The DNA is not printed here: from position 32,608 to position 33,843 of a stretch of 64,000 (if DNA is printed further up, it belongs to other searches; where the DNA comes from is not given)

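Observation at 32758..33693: RsbU N-terminal (RsbT-docking) domain fused to a HisKA_3 kinase: partner-switching input converted into His-Asp phosphorelay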

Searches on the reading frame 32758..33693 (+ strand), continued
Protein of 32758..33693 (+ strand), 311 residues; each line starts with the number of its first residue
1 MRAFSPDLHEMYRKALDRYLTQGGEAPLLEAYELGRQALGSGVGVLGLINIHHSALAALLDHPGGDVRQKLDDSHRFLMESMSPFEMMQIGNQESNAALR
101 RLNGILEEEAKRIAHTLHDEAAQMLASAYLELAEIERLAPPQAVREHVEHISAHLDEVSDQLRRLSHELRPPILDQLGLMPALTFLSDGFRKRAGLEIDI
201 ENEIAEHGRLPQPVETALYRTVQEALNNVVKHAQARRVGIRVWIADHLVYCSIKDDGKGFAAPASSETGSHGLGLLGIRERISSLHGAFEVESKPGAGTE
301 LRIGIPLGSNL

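Call 13: find_related_loci(query=window:32758-33693:+, collection=genome_contigs, flank=6000)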
Query window:32758-33693:+ (311 aa) in genome_contigs; peptide patterns used: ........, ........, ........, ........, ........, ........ (x = any residue, [..] = any of these).
600 stretches matched a pattern (row limit reached: there are more); 422 encode a relative of the query (tblastn E <= 1e-3); the best 80 are kept; 80 distinct loci.
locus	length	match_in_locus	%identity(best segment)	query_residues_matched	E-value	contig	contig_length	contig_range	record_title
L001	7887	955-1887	97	1-311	0e+0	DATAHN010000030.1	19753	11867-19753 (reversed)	MAG TPA_asm: Gammaproteobacteria bacterium isolate SMAG_U6856 k141_4127176, whole genome shotgun sequence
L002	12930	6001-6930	74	1-311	9e-145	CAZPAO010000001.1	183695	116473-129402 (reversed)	MAG TPA_asm: uncultured Gammaproteobacteria bacterium isolate binchicken_co50_240 genome assembly, contig: NODE_36_lengt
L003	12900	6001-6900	59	7-310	7e-106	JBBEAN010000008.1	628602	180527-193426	MAG: Gammaproteobacteria bacterium isolate LejiaE_64_212 Lejia_E_2_length_628602_cov_125, whole genome shotgun sequence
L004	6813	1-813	59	36-310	1e-94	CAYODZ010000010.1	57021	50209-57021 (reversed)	MAG TPA_asm: uncultured Gammaproteobacteria bacterium isolate binchicken_co31_113 genome assembly, contig: k141_3168716,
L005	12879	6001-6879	46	12-307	3e-70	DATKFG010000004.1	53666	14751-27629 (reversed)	MAG TPA_asm: Burkholderiaceae bacterium isolate SMAG_U14519 k141_3054301, whole genome shotgun sequence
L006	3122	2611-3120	61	7-177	5e-60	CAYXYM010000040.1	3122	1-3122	MAG TPA_asm: uncultured Gammaproteobacteria bacterium isolate binchicken_co31_439 genome assembly, contig: k141_3516401,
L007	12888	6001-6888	46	1-299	2e-68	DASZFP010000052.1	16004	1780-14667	MAG TPA_asm: Burkholderiaceae bacterium isolate SMAG_U6525 k141_4342422, whole genome shotgun sequence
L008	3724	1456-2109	43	99-307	7e-44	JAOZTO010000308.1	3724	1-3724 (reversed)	MAG: Desulfocapsa sp. isolate GMC8_bin_18_sub GMC8_40011_length_3724_cov_6.237122, whole genome shotgun sequence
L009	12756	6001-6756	35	56-308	3e-38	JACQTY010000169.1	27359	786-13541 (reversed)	MAG: Chloroflexi bacterium isolate NC_groundwater_1423_Ag_S-0.65um_59_50 S_p65_S5_coassembly_k141_3281893, whole genome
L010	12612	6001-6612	40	107-307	1e-37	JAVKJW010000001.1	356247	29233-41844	MAG: Candidatus Thermofontivivens primus isolate QQ_201705_bins_113 QQ_201705_bins_113_scaffold_1, whole genome shotgun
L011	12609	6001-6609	38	107-309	2e-35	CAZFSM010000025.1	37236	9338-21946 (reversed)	MAG TPA_asm: uncultured Veillonellaceae bacterium isolate SRP302447_co2_51 genome assembly, contig: NODE_3081_length_372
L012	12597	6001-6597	38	107-303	9e-36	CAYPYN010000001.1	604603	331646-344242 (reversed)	MAG TPA_asm: uncultured Bacteroidota bacterium isolate binchicken_co130_117 genome assembly, contig: NODE_3_length_60460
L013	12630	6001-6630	37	100-306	6e-36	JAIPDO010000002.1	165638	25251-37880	MAG: Desulfarculaceae bacterium isolate Tobar13.5m-G25 Tobar13-5m-20mill-C8, whole genome shotgun sequence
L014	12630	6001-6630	38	100-306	2e-35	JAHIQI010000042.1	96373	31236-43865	MAG: Proteobacteria bacterium isolate KR46_Ju.mb.16 KR46_Ju.mb.16_k141_53745, whole genome shotgun sequence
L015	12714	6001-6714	37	68-308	1e-35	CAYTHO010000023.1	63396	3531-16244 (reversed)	MAG TPA_asm: uncultured Anaerolineaceae bacterium isolate SRP167436_co1_223 genome assembly, contig: NODE_510_length_633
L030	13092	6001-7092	29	5-307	5e-32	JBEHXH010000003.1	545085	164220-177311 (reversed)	MAG: Verrucomicrobiota bacterium isolate ES1.bin.45 NODE_10_length_545085_cov_77.618029, whole genome shotgun sequence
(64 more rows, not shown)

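Call 22: find_encoding_contigs(protein=P0118, flank=7000, max_places=2)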
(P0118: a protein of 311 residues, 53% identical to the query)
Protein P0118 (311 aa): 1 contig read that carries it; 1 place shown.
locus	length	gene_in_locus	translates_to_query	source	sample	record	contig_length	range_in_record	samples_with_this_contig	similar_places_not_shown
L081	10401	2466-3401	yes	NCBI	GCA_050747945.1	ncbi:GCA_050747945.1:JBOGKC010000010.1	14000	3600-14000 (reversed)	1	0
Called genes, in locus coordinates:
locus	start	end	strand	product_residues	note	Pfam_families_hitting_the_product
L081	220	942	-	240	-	PF00072:Response_reg, PF00486:Trans_reg_C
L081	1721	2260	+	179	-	PF13581:HATPase_c_2, PF02518:HATPase_c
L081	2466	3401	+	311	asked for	PF08673:RsbU_N, PF13581:HATPase_c_2 (weak), PF02518:HATPase_c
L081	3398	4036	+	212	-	PF00072:Response_reg, PF04545:Sigma70_r4 (faint), PF08281:Sigma70_r4_2 (weak), PF00196:GerE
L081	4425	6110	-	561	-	PF24793:GINT1_N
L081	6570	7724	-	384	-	PF13641:Glyco_tranf_2_3, PF00535:Glycos_transf_2, PF13632:Glyco_trans_2_3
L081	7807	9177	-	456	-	PF03721:UDPG_MGDP_dh_N, PF00984:UDPG_MGDP_dh, PF03720:UDPG_MGDP_dh_C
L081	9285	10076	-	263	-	PF02353:CMAS (weak), PF06325:PrmA (weak), PF13489:Methyltransf_23, PF13649:Methyltransf_25, PF13847:Methyltransf_31, PF08241:Methyltransf_11, PF08242:Methyltransf_12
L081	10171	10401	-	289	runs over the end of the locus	PF01522:Polysacc_deac_1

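Call 23: find_encoding_contigs(protein=P0107, flank=7000, max_places=1)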
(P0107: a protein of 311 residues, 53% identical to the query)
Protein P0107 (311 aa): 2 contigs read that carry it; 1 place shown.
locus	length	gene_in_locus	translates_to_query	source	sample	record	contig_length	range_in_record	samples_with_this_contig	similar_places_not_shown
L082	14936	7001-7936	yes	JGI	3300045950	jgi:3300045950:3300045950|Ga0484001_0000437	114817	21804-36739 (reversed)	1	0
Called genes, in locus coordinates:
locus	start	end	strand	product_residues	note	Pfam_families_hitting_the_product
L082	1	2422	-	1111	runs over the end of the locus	PF16656:Pur_ac_phosph_N, PF17957:Big_7, PF00041:fn3 (weak), PF16656:Pur_ac_phosph_N, PF13385:Laminin_G_3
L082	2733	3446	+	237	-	PF00072:Response_reg, PF23198:PDE8A_N, PF00486:Trans_reg_C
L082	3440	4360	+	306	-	PF00990:GGDEF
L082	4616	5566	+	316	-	PF14361:RsbRD_N (weak), PF01740:STAS, PF13466:STAS_2 (weak)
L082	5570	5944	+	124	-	PF01740:STAS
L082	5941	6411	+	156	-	PF13581:HATPase_c_2, PF02518:HATPase_c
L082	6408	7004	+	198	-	PF07228:SpoIIE (weak)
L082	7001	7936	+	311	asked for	PF08673:RsbU_N (weak), PF07730:HisKA_3 (weak), PF02518:HATPase_c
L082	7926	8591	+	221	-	PF00072:Response_reg, PF00196:GerE, PF04545:Sigma70_r4 (faint), PF08281:Sigma70_r4_2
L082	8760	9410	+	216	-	PF00072:Response_reg, PF00196:GerE, PF08281:Sigma70_r4_2 (weak)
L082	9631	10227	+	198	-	PF00072:Response_reg, PF08281:Sigma70_r4_2 (weak), PF00196:GerE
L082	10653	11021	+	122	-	-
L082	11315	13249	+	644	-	PF00330:Aconitase, PF00694:Aconitase_C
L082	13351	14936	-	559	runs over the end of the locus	PF13229:Beta_helix (faint)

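Call 24: find_encoding_contigs(protein=P0108, flank=7000, max_places=1)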
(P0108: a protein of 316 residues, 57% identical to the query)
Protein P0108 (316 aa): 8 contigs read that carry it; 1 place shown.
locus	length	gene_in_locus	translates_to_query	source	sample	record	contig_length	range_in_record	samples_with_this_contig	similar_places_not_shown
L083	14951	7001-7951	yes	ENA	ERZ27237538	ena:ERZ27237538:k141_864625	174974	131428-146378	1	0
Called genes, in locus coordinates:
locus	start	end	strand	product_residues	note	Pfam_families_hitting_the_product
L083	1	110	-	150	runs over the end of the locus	-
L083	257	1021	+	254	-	PF03372:Exo_endo_phos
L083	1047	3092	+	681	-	PF00378:ECH_1, PF16113:ECH_2, PF02737:3HCDH_N, PF00725:3HCDH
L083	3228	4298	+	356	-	PF00027:cNMP_binding, PF00581:Rhodanese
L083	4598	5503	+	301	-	PF14361:RsbRD_N (weak), PF01740:STAS, PF13466:STAS_2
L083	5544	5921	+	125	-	PF01740:STAS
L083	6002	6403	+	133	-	PF13581:HATPase_c_2, PF02518:HATPase_c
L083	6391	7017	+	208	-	PF07228:SpoIIE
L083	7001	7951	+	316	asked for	PF08673:RsbU_N (weak), PF07730:HisKA_3 (weak), PF13581:HATPase_c_2 (weak), PF02518:HATPase_c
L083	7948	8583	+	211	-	PF00072:Response_reg, PF00196:GerE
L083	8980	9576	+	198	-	PF00072:Response_reg, PF00196:GerE, PF08281:Sigma70_r4_2 (weak)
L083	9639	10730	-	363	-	PF01522:Polysacc_deac_1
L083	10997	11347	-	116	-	PF07238:PilZ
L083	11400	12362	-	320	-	PF13177:DNA_pol3_delta2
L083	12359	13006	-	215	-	PF13401:AAA_22 (weak), PF02223:Thymidylate_kin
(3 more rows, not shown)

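Call 25: find_encoding_contigs(protein=P0112, flank=7000, max_places=1)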
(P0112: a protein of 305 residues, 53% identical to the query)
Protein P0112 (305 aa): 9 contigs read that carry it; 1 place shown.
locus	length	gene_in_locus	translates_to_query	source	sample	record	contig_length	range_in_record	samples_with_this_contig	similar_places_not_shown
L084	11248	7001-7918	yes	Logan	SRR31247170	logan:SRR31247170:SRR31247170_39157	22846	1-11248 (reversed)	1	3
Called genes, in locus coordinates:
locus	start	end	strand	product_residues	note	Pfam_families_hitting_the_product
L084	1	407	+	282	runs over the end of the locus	-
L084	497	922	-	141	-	PF13581:HATPase_c_2, PF02518:HATPase_c (weak)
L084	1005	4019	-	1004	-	-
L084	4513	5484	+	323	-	PF14361:RsbRD_N, PF01740:STAS, PF13466:STAS_2 (weak)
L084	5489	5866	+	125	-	PF01740:STAS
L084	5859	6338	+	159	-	PF13581:HATPase_c_2, PF02518:HATPase_c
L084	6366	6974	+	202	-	PF07228:SpoIIE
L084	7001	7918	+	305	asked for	PF08673:RsbU_N, PF07730:HisKA_3 (weak), PF13581:HATPase_c_2 (weak), PF02518:HATPase_c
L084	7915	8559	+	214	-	PF00072:Response_reg, PF00196:GerE, PF08281:Sigma70_r4_2 (weak)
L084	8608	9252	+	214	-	PF00072:Response_reg, PF00196:GerE, PF04545:Sigma70_r4 (weak), PF08281:Sigma70_r4_2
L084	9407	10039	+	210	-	PF00072:Response_reg, PF00196:GerE, PF08281:Sigma70_r4_2 (weak)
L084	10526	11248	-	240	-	?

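Call 27: predict_structure(alignment_id=A1)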
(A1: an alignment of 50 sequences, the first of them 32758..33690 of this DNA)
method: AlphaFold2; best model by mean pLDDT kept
length: 311 residues; sequences in the alignment: 50
mean_pLDDT: 83.5   pTM: 0.50
mean pLDDT of the five models: 83.5, 83.0, 82.0, 80.7, 76.8
residues with pLDDT >= 90: 117; 70-90: 152; 50-70: 30; < 50: 12
segments of 3 or more residues with pLDDT < 50: 1-3, 264-270
pLDDT, mean of each block of 10 residues (from residue 1): 69 95 92 93 92 92 78 94 90 76 70 72 80 86 88 80 67 80 90 91 87 89 89 89 94 91 50 71 87 88 82 42
secondary structure, 60 per line:
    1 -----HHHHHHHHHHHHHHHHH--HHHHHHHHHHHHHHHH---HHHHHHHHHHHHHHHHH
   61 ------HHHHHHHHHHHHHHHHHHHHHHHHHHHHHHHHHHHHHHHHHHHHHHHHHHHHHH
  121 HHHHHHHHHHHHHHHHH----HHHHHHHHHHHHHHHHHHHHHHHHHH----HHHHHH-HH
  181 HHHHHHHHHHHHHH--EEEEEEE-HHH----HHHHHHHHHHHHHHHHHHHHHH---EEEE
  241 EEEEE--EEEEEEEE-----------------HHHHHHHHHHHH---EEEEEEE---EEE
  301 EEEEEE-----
elements in order: H6-22 H25-40 H44-60 H67-137 H142-167 H172-177 H179-194 E197-203 H212-233 E237-245 E248-255 H273-284 E288-294 E298-306

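Call 30: fold_search(model_id=the predicted structure, library=pdb)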
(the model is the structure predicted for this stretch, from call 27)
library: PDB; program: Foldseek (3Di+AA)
matches with E <= 10: 945; with E <= 0.001: 342
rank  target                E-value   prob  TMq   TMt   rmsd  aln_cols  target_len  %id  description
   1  5iuj_B                2.7e-11  1.00  0.36  0.50  13.9       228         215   23  Crystal structure of the DesK-DesR complex in the phosphotransfer state with low Mg2+ (20 mM) (released 2016-12-21)
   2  3ehj_A                5.0e-11  1.00  0.35  0.51  15.1       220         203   22  Crystal structure of DesKC-H188V in complex with AMP-PCP (released 2009-09-15)
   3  5iuk_D                6.7e-11  1.00  0.36  0.51  13.6       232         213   22  Crystal structure of the DesK-DesR complex in the phosphotransfer state with high Mg2+ (150 mM) (released 2016-12-21)
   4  5iuj_A                8.3e-11  1.00  0.35  0.49  13.5       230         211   23  Crystal structure of the DesK-DesR complex in the phosphotransfer state with low Mg2+ (20 mM) (released 2016-12-21)
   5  4gt8                  9.9e-11  1.00  0.39  0.87   2.3       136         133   26  Crystal Structure of the Catalytic and ATP-binding Domain from VraS in Complex with ADP (released 2013-08-28)
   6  3ehj_B                9.9e-11  1.00  0.34  0.49  14.9       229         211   21  Crystal structure of DesKC-H188V in complex with AMP-PCP (released 2009-09-15)
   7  5iuj_E                1.0e-10  1.00  0.35  0.48  13.9       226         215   23  Crystal structure of the DesK-DesR complex in the phosphotransfer state with low Mg2+ (20 mM) (released 2016-12-21)
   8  5iul_E                1.2e-10  1.00  0.33  0.48  13.9       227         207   24  Crystal structure of the DesK-DesR complex in the phosphotransfer state with high Mg2+ (150 mM) and BeF3 (released 2016-12-21)
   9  7ssi_E                1.6e-10  1.00  0.34  0.49  13.8       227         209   24  CRYSTAL STRUCTURE OF THE DESK:DESR-Q10A COMPLEX IN THE PHOSPHOTRANSFER STATE (released 2022-11-16)
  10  5iuj_D                2.4e-10  1.00  0.36  0.50  13.6       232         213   22  Crystal structure of the DesK-DesR complex in the phosphotransfer state with low Mg2+ (20 mM) (released 2016-12-21)
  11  7ssi_B                2.4e-10  1.00  0.34  0.48  13.9       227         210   24  CRYSTAL STRUCTURE OF THE DESK:DESR-Q10A COMPLEX IN THE PHOSPHOTRANSFER STATE (released 2022-11-16)
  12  5iuk_E                2.7e-10  1.00  0.32  0.48  13.6       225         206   24  Crystal structure of the DesK-DesR complex in the phosphotransfer state with high Mg2+ (150 mM) (released 2016-12-21)
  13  5iuk_A                2.9e-10  1.00  0.35  0.50  14.9       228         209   23  Crystal structure of the DesK-DesR complex in the phosphotransfer state with high Mg2+ (150 mM) (released 2016-12-21)
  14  5iuk_B                3.4e-10  1.00  0.34  0.50  13.7       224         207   22  Crystal structure of the DesK-DesR complex in the phosphotransfer state with high Mg2+ (150 mM) (released 2016-12-21)
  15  3gig_B                3.8e-10  1.00  0.36  0.53  11.7       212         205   26  Crystal structure of phosphorylated DesKC in complex with AMP-PCP (released 2009-09-15)
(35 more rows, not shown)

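Call 48: list_cluster_members(proteins=[P0001, P0003, P0013, P0024, P0041, P0077, P0078, P0085, P0102, P0108])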
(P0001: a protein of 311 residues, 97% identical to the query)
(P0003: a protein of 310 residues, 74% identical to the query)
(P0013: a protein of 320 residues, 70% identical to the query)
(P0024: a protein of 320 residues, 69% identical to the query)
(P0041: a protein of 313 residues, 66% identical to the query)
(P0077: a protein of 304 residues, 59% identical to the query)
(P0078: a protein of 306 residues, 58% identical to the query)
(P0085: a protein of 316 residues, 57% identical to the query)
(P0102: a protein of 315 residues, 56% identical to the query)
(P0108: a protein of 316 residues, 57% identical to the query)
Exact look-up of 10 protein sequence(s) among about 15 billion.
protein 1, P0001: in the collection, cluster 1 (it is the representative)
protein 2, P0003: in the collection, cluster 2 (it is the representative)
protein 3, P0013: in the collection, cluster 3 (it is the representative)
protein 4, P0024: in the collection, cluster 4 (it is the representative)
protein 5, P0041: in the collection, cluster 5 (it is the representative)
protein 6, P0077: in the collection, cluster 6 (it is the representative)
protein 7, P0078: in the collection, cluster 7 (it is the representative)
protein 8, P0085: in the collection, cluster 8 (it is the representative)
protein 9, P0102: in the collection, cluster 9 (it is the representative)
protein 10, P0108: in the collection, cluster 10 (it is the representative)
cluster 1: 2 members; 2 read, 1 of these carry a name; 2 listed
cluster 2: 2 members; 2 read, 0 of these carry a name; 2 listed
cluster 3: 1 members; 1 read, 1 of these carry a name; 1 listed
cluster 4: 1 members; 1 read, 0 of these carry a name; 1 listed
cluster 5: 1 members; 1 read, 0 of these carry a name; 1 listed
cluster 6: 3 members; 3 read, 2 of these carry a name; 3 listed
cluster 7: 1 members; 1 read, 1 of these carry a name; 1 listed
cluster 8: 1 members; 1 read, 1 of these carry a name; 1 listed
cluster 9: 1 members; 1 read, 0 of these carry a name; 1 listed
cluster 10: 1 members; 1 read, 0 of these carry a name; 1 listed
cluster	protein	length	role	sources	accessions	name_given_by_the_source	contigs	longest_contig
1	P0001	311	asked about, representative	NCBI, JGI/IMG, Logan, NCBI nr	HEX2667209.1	MAG TPA: ATP-binding protein [Gammaproteobacteria bacterium] | signal transduction histidine kinase | ATP-binding protein [Gammaproteobacteria bacterium]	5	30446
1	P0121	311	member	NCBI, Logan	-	-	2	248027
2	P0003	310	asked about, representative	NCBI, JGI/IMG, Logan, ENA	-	-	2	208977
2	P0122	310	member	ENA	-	-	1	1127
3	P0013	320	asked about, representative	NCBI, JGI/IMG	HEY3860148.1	MAG TPA: ATP-binding protein [Gammaproteobacteria bacterium] | signal transduction histidine kinase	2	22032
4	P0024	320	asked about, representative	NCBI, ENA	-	-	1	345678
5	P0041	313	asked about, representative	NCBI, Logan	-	-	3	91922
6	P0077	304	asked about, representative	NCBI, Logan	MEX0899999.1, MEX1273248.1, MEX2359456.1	MAG: ATP-binding protein [Gammaproteobacteria bacterium]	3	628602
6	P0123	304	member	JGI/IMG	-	signal transduction histidine kinase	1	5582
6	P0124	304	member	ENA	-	-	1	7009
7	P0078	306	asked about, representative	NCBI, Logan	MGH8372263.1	MAG: ATP-binding protein [Gammaproteobacteria bacterium]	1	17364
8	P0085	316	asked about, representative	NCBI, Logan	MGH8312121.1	MAG: ATP-binding protein [Gammaproteobacteria bacterium]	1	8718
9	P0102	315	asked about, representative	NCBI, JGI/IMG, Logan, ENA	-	-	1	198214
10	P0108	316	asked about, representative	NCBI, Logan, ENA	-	-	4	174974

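Call 63: search_protein_families(library=padloc, proteins=[window:32758-33693:+], max_evalue=0.001)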
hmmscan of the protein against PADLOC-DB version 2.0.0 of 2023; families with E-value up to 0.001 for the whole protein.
window:32758-33693:+ (311 aa): 0 families

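Call 67: search_protein_families(library=pfam, alignment_id=A3, max_evalue=0.001)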
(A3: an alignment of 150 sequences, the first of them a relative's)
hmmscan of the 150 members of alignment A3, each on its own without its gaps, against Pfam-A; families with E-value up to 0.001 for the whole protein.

A. member 1, P0082 (317 aa): 4 families
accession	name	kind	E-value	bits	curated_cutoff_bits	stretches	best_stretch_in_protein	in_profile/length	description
PF02518.31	HATPase_c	-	9.3e-12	45.8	26.4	1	220-312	3-108/111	Histidine kinase-, DNA gyrase B-, and HSP90-like ATPase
PF08673.15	RsbU_N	-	1.2e-10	41.8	25.5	1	13-90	2-72/75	Phosphoserine phosphatase RsbU, N-terminal domain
PF13581.12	HATPase_c_2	-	6.5e-07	29.9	27.4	1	210-285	19-106/127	Histidine kinase-like ATPase domain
PF07730.19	HisKA_3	-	1.6e-05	25.8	24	1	116-179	3-67/68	Histidine kinase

B. families by the number of members that match (of 150 scanned): 28 families (the first 25 are shown)
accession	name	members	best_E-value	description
PF08673.15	RsbU_N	147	7.6e-16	Phosphoserine phosphatase RsbU, N-terminal domain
PF07730.19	HisKA_3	75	1e-17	Histidine kinase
PF02518.31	HATPase_c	71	2.1e-33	Histidine kinase-, DNA gyrase B-, and HSP90-like ATPase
PF13581.12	HATPase_c_2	55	2.2e-12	Histidine kinase-like ATPase domain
PF08448.16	PAS_4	15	5.9e-31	PAS fold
PF13426.13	PAS_9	13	1.8e-34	PAS domain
PF13188.13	PAS_8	13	1.5e-19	PAS domain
PF00989.32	PAS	12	1.1e-33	PAS fold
PF00512.31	HisKA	12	9.6e-25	His Kinase A (phospho-acceptor) domain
PF08447.18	PAS_3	7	4.9e-24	PAS fold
PF01590.32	GAF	5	9e-15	GAF domain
PF07228.17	SpoIIE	4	5.7e-50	Stage II sporulation protein E (SpoIIE)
PF13185.12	GAF_2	4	6.7e-14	GAF domain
PF13492.12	GAF_3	4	6.3e-10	GAF domain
PF00072.30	Response_reg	3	4.7e-32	Response regulator receiver domain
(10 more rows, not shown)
